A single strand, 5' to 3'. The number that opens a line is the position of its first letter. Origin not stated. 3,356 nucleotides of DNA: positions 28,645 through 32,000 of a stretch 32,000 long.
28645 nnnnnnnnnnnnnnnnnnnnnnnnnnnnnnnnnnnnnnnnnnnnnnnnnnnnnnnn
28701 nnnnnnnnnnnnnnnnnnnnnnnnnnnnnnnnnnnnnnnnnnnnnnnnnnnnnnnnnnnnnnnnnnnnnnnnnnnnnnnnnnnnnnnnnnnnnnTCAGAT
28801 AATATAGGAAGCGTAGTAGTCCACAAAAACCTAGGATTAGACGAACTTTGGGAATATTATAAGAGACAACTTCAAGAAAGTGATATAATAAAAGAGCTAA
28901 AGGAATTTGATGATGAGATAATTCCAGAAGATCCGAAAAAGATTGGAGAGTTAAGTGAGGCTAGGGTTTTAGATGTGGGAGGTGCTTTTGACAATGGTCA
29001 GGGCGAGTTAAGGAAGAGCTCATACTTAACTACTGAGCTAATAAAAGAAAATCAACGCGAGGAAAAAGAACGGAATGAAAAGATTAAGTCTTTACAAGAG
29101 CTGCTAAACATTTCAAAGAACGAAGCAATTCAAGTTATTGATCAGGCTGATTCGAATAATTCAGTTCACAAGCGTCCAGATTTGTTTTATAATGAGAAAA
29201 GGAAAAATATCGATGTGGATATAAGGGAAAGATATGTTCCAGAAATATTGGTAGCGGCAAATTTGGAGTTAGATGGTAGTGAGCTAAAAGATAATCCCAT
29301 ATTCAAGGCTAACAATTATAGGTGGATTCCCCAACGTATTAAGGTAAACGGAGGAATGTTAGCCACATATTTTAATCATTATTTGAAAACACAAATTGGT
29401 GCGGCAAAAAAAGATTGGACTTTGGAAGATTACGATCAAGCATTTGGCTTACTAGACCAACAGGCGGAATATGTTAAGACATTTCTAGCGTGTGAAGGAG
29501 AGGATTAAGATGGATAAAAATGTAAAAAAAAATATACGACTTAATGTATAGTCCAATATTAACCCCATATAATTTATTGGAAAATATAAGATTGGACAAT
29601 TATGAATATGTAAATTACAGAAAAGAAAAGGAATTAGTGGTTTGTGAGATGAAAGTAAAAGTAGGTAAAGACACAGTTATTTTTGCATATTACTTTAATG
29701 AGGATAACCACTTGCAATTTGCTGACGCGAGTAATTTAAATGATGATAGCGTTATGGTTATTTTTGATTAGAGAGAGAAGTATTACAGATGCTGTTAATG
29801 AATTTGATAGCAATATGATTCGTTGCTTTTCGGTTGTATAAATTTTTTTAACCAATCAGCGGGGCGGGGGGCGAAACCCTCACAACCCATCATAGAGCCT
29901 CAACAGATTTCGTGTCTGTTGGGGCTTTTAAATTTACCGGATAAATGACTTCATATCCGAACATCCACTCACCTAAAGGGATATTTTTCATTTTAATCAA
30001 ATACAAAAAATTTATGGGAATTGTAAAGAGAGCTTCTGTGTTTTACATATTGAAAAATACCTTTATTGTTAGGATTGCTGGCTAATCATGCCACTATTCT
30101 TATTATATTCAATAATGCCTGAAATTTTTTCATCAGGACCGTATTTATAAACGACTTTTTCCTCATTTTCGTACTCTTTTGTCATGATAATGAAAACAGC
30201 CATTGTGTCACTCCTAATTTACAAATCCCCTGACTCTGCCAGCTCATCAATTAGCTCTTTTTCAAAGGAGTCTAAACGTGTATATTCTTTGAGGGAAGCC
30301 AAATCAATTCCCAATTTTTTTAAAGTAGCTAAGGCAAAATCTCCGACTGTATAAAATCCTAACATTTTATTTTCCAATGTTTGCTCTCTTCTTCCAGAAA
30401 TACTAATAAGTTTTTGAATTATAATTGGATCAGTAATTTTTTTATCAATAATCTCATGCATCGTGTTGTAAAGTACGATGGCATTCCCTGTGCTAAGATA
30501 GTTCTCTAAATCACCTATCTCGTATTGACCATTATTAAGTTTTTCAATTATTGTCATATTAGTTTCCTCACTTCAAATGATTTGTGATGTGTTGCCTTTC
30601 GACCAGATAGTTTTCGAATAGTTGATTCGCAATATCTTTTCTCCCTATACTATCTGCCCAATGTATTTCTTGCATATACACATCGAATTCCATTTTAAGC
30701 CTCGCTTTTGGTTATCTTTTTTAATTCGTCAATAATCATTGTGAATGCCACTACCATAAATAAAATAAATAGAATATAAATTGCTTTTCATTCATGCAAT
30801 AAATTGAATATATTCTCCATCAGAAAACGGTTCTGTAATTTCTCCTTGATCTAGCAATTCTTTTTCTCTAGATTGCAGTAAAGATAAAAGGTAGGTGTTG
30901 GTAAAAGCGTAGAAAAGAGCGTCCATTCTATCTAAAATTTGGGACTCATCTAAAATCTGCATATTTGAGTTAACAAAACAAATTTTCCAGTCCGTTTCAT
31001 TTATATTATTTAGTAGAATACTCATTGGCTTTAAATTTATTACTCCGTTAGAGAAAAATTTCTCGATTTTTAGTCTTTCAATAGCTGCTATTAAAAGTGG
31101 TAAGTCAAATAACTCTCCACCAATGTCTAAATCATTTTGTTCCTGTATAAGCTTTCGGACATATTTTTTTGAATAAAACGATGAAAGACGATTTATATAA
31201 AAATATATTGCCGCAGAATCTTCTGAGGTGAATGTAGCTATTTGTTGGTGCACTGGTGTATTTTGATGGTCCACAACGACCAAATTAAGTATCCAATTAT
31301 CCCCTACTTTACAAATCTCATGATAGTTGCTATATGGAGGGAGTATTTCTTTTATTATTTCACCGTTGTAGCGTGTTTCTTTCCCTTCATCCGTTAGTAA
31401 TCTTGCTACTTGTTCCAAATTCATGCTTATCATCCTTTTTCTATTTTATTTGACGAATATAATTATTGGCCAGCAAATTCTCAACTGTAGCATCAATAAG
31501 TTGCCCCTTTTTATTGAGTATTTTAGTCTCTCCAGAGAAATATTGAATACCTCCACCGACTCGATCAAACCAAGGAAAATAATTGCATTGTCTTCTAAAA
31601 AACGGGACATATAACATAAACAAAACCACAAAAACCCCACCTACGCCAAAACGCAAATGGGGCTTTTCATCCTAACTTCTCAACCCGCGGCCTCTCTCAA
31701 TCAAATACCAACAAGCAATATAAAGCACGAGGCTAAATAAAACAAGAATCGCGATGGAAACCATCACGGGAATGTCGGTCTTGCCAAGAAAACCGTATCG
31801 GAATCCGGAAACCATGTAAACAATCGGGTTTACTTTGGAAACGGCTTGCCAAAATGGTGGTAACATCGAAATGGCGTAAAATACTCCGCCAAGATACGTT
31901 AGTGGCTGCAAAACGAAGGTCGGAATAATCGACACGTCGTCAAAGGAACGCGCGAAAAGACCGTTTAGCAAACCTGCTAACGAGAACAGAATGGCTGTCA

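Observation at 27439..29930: Stand-alone ResIII-type DExH helicase plus a coupled 86-aa ORF in an AT-rich island: candidate novel defence module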

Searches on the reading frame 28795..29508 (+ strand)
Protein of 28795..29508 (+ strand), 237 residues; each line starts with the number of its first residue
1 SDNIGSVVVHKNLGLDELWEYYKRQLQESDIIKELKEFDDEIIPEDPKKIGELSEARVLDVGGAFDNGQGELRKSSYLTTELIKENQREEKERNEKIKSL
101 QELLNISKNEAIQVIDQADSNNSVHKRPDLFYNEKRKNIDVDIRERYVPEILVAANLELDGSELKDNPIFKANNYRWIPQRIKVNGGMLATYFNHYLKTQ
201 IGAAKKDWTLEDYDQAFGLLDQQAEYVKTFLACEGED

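Call 58: predict_structure(alignment_id=A6)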
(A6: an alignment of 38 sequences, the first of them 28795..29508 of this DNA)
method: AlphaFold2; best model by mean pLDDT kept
length: 237 residues; sequences in the alignment: 38
mean_pLDDT: 75.1   pTM: 0.49
mean pLDDT of the five models: 75.1, 74.7, 72.1, 71.5, 69.8
residues with pLDDT >= 90: 96; 70-90: 52; 50-70: 49; < 50: 40
segments of 3 or more residues with pLDDT < 50: 40-74
pLDDT, mean of each block of 10 residues (from residue 1): 50 69 68 52 37 36 41 52 74 88 88 75 58 77 96 96 95 97 98 98 92 93 96 77
secondary structure, 60 per line:
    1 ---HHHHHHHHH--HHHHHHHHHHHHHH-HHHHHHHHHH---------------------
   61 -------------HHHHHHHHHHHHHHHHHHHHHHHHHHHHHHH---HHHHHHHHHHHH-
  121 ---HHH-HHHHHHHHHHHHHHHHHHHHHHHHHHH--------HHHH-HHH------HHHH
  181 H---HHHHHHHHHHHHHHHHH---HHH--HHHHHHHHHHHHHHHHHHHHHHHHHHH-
elements in order: H4-12 H15-28 H30-39 H74-104 H108-119 H128-154 H163-166 H177-181 H185-201 H210-236

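Call 60: fold_search(model_id=the predicted structure, library=pdb)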
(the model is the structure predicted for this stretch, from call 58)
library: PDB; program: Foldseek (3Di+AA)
matches with E <= 10: 31; with E <= 0.001: 0
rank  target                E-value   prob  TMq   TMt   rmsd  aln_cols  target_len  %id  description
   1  3s84_A                1.7e+00  0.05  0.14  0.14  40.0       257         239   16  Dimeric apoA-IV (released 2012-05-16)
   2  9hvd_K                1.9e+00  0.08  0.13  0.15  14.5       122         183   16  Native human P-eIF2-eIF2B complex (released 2025-11-19)
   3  6gy7_B                2.2e+00  0.07  0.15  0.12  30.0       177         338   14  Crystal structure of XaxB from Xenorhabdus nematophil (released 2018-07-25)
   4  8j07_c2               3.6e+00  0.08  0.16  0.07  33.0       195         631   10  96nm repeat of human respiratory doublet microtubule and associated axonemal complexes (released 2023-07-26)
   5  9kmk_A                3.9e+00  0.05  0.14  0.07  11.5        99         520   12  apo mTAUT in inward open II state (released 2025-07-02)
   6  6gy7_C                4.1e+00  0.05  0.15  0.12  17.4       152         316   12  Crystal structure of XaxB from Xenorhabdus nematophil (released 2018-07-25)
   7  2rld_C                4.1e+00  0.04  0.12  0.21  13.1       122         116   11  CRYSTAL STRUCTURE OF A PROTEIN WITH UNKNOWN FUNCTION FROM S23 RIBOSOMAL PROTEIN FAMILY (BT_0352) FROM BACTEROIDES THET (released 2007-10-30)
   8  3a06_B                5.1e+00  0.08  0.15  0.10   9.9        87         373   14  Crystal structure of DXR from Thermooga maritia, in complex with fosmidomycin and NADPH (released 2010-03-16)
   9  8qnl_A                5.3e+00  0.03  0.11  0.18  13.0       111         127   15  Structure of the toxin-antitoxin NatRT complex from Pseudomonas aeruginosa (released 2024-10-02)
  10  3rf0_B                5.3e+00  0.03  0.10  0.12  11.7       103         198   12  Crystal Structure of Exopolyphosphatase from Yersinia pestis (released 2011-04-27)
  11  1wxp_MODEL_1_A        5.6e+00  0.06  0.15  0.26   8.6        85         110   18  Solution structure of the death domain of nuclear matrix protein p84 (released 2005-07-28)
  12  3a14_B                5.6e+00  0.05  0.12  0.08  10.9        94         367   14  Crystal structure of DXR from Thermotoga maritima, in complex with NADPH (released 2010-04-07)
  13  6wdn_I                5.6e+00  0.02  0.12  0.16  24.4       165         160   18  Cryo-EM structure of mitochondrial calcium uniporter holocomplex in low Ca2+ (released 2020-05-27)
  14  6o81_L                7.0e+00  0.05  0.14  0.13  10.3        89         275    8  Electron cryo-microscopy of the eukaryotic translation initiation factor 2B bound to translation initiation factor 2 f (released 2019-05-15)
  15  1q8k_MODEL_1_A        7.8e+00  0.03  0.13  0.11  11.1        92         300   14  Solution structure of alpha subunit of human eIF2 (released 2004-09-07)
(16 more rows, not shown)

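Call 104: search_protein_families(library=pfam, alignment_id=A11, max_evalue=0.1)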
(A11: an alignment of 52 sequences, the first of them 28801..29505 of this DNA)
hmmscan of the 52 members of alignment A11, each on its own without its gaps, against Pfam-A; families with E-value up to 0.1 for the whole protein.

A. member 1, window:28801-29505:+ (235 aa): 0 families

B. families by the number of members that match (of 52 scanned): 32 families (the first 25 are shown)
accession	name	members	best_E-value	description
PF02845.22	CUE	3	0.046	CUE domain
PF09135.16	Alb1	2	0.094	Alb1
PF05499.17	DMAP1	1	0.00078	DNA methyltransferase 1-associated protein 1 (DMAP1)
PF04751.20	DarP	1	0.0018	Dual-action ribosomal maturation protein DarP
PF25749.1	SPO1_gp41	1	0.0033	Phage SPO1 gene 41 protein family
PF08587.17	UBA_2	1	0.0042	Ubiquitin associated domain (UBA)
PF07902.16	Gp58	1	0.0065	gp58-like protein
PF04525.18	LOR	1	0.01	LURP-one-related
PF10487.15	Nup188_N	1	0.014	Nucleoporin Nup188, N-terminal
PF24075.1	DUF7367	1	0.016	Domain of unknown function (DUF7367)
PF16566.10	CREPT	1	0.016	Cell-cycle alteration and expression-elevated protein in tumour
PF09188.15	DUF1951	1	0.024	Domain of unknown function (DUF1951)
PF04375.19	HemX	1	0.026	HemX, putative uroporphyrinogen-III C-methyltransferase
PF05873.17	Mt_ATP-synt_D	1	0.029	ATP synthase D chain, mitochondrial (ATP5H)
PF15499.12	Peptidase_C98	1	0.036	Ubiquitin-specific peptidase-like, SUMO isopeptidase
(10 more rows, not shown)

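Call 105: search_solved_structures(query=A11, max_evalue=1)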
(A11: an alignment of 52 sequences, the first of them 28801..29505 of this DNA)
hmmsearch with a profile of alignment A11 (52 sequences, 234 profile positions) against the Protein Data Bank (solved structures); distinct sequences matched with E-value up to 1: 3.
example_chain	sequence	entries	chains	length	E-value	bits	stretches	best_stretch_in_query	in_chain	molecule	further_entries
4gn0_A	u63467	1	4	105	0.18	14.6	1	83-138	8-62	Hamp domain of AF1503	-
3ro3_A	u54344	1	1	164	0.77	12.5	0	153-229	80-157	G-protein-signaling modulator 2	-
1tcf_A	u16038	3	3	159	0.81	12.5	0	47-121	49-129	TROPONIN C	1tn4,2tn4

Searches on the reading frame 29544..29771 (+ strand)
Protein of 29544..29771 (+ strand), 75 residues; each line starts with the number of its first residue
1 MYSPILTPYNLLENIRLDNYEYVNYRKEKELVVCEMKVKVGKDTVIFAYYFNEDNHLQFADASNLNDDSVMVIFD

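Call 6: search_protein_families(library=pfam, proteins=[window:29544-29771:+], max_evalue=0.01)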
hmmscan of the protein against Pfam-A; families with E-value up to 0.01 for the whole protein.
window:29544-29771:+ (75 aa): 1 family
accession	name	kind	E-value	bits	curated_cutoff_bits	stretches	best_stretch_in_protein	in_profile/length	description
PF10679.14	DUF2491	-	0.0043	16.7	25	1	18-70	34-86/210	Protein of unknown function (DUF2491)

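Call 7: search_protein_families(library=padloc, proteins=[window:29544-29771:+], max_evalue=0.1)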
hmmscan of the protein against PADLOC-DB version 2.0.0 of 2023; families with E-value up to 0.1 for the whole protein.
window:29544-29771:+ (75 aa): 0 families

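Call 8: search_protein_families(library=ncbifam, proteins=[window:29544-29771:+], max_evalue=0.01)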
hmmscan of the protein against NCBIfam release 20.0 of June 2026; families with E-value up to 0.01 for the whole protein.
window:29544-29771:+ (75 aa): 0 families

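Call 9: search_protein_families(library=phrogs, proteins=[window:29544-29771:+], max_evalue=0.01)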
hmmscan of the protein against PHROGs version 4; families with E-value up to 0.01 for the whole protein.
window:29544-29771:+ (75 aa): 1 family
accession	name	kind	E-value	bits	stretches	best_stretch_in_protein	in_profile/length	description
phrog_12848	-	unknown function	4.7e-16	60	1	1-74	13-85/100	-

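Call 12: search_dna_similar(query=window:29544-29771:+, collection=phages, mode=protein, max_rows=25, max_evalue=0.01)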
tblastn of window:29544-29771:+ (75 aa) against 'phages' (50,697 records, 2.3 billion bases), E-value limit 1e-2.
No match.

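Call 14: find_homologous_proteins(query=window:29544-29771:+, max_evalue=0.001)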
Query window:29544-29771:+ (75 aa): 1 proteins with E <= 0.001 among 2 candidates.
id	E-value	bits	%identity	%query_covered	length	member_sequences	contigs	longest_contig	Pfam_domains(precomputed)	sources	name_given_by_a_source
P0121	1.3e-30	122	98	79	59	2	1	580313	-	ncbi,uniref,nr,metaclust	ncbi:hypothetical protein [Listeria riparia]|uniref:hypothetical protein n=1 Tax=Listeria riparia Ta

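Call 21: find_encoding_contigs(protein=P0121, flank=6000, max_places=4)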
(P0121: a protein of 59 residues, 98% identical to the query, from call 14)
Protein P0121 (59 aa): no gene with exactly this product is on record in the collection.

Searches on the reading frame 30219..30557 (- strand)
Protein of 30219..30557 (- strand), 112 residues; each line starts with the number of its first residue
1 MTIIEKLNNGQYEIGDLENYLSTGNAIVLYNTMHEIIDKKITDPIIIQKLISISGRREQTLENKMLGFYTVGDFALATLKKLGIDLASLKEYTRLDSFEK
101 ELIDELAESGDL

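Call 6: search_protein_families(library=pfam, proteins=[window:30219-30557:-], max_evalue=0.01)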
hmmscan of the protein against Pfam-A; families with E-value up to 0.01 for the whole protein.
window:30219-30557:- (112 aa): 0 families

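Call 7: search_protein_families(library=padloc, proteins=[window:30219-30557:-], max_evalue=0.1)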
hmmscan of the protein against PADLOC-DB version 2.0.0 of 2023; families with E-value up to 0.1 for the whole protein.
window:30219-30557:- (112 aa): 0 families

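Call 8: search_protein_families(library=ncbifam, proteins=[window:30219-30557:-], max_evalue=0.01)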
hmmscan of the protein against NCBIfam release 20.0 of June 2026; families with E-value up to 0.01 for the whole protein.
window:30219-30557:- (112 aa): 0 families

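Call 9: search_protein_families(library=phrogs, proteins=[window:30219-30557:-], max_evalue=0.01)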
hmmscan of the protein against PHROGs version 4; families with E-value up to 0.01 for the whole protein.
window:30219-30557:- (112 aa): 0 families

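Call 110: search_dna_similar(query=window:30219-30557:-, collection=plasmids, mode=protein, max_rows=8, max_evalue=0.001)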
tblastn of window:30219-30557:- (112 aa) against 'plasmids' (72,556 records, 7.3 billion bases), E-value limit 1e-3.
Records with a match: 2; places in all: 2; records where one place covers at least 80% of the query: 2.
Best place of each record, by identity: <60% 2.
By first word of the organism name: Paenibacillus 2.
By predicted mobility (MOB-suite, as given by PLSDB): non-mobilizable 2.
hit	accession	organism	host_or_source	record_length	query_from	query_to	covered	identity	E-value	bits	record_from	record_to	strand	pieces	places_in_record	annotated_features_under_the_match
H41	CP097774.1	Paenibacillus polymyxa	Cell culture,Rizosphere soil sample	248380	1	109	97%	40.4%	1e-10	64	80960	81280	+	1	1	hypothetical protein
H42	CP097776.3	Paenibacillus polymyxa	Cell culture,Rizosphere soil sample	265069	1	109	97%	40.4%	1e-10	64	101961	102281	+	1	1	hypothetical protein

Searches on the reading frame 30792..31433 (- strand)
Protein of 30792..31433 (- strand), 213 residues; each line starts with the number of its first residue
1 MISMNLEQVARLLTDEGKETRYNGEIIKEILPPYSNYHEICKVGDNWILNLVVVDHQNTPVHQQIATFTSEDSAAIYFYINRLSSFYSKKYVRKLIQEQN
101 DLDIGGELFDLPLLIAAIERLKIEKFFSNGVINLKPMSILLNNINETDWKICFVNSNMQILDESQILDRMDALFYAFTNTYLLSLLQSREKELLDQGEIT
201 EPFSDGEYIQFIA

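Call 6: search_protein_families(library=pfam, proteins=[window:30792-31433:-], max_evalue=0.01)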
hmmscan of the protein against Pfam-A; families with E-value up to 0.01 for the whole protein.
window:30792-31433:- (213 aa): 0 families

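Call 7: search_protein_families(library=padloc, proteins=[window:30792-31433:-], max_evalue=0.1)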
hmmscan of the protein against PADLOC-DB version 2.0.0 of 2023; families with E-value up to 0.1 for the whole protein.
window:30792-31433:- (213 aa): 0 families

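Call 8: search_protein_families(library=ncbifam, proteins=[window:30792-31433:-], max_evalue=0.01)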
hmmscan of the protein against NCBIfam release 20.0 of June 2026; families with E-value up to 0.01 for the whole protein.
window:30792-31433:- (213 aa): 0 families

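Call 9: search_protein_families(library=phrogs, proteins=[window:30792-31433:-], max_evalue=0.01)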
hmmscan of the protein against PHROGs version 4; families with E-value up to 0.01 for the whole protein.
window:30792-31433:- (213 aa): 0 families

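Call 109: search_dna_similar(query=window:30792-31433:-, collection=plasmids, mode=protein, max_rows=8, max_evalue=0.001)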
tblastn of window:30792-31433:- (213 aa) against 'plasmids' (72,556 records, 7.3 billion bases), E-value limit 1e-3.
No match.

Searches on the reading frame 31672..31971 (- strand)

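Call 6: search_protein_families(library=pfam, proteins=[window:31672-31971:-], max_evalue=0.01)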
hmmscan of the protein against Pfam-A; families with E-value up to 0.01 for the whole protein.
window:31672-31971:- (99 aa): 2 families
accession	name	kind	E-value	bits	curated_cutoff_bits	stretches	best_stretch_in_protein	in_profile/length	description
PF01061.29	ABC2_membrane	-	1.3e-15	57.9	26.9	1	1-61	150-210/211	ABC-2 type transporter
PF12698.13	ABC2_membrane_3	-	0.0036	16.9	31.6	1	11-88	269-346/347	ABC-2 family transporter protein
